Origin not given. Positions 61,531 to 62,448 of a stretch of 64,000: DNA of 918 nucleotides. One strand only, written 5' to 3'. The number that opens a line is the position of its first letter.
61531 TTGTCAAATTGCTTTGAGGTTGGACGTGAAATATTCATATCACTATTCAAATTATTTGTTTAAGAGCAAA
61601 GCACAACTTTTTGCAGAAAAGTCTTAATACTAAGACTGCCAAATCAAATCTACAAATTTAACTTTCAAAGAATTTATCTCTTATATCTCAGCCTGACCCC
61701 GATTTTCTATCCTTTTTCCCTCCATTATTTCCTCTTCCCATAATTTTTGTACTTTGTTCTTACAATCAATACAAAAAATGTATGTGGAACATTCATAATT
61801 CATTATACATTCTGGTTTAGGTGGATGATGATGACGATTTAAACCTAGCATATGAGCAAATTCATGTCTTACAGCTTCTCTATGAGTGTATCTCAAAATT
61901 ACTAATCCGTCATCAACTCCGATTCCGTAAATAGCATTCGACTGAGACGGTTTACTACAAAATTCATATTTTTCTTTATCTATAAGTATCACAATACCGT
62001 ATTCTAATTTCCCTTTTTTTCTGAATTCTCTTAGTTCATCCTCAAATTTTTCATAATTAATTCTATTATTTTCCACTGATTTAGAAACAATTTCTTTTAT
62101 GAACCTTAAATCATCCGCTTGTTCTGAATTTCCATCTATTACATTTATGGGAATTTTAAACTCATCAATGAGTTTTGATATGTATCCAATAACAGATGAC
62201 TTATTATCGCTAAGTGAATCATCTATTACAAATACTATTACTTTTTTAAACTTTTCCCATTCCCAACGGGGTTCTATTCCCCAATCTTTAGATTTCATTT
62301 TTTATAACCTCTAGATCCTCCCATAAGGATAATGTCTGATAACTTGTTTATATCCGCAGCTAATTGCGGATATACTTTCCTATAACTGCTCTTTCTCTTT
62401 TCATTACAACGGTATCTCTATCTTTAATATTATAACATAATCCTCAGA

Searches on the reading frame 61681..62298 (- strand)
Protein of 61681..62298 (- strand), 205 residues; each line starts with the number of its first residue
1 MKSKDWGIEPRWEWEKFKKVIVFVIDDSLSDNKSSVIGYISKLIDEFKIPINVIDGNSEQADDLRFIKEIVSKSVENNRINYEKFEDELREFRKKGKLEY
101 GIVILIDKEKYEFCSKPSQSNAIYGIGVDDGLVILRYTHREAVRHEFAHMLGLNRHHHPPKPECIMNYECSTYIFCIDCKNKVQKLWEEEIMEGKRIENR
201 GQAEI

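Call 37: find_encoding_contigs(protein=window:61681-62298:-, flank=10000, max_places=1)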
Protein window:61681-62298:- (205 aa): 4 contigs read that carry it; 1 place shown.
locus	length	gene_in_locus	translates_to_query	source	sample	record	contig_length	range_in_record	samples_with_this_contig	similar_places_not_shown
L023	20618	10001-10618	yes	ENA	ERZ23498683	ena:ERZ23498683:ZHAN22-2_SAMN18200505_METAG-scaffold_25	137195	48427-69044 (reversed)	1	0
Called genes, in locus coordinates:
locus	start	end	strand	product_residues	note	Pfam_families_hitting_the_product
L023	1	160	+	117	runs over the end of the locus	-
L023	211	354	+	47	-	-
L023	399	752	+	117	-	-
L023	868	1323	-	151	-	-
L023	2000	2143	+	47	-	-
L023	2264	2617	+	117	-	-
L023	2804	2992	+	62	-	-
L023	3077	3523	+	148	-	-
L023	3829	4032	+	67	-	PF00313:CSD, PF08206:OB_RNB (weak)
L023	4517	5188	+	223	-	PF16264:SatD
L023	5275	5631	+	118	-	-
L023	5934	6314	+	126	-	-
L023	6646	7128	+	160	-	PF22515:DUF6996, PF22518:DUF6997 (weak)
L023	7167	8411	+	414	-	PF04471:Mrr_cat (weak)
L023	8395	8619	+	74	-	-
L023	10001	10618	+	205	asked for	-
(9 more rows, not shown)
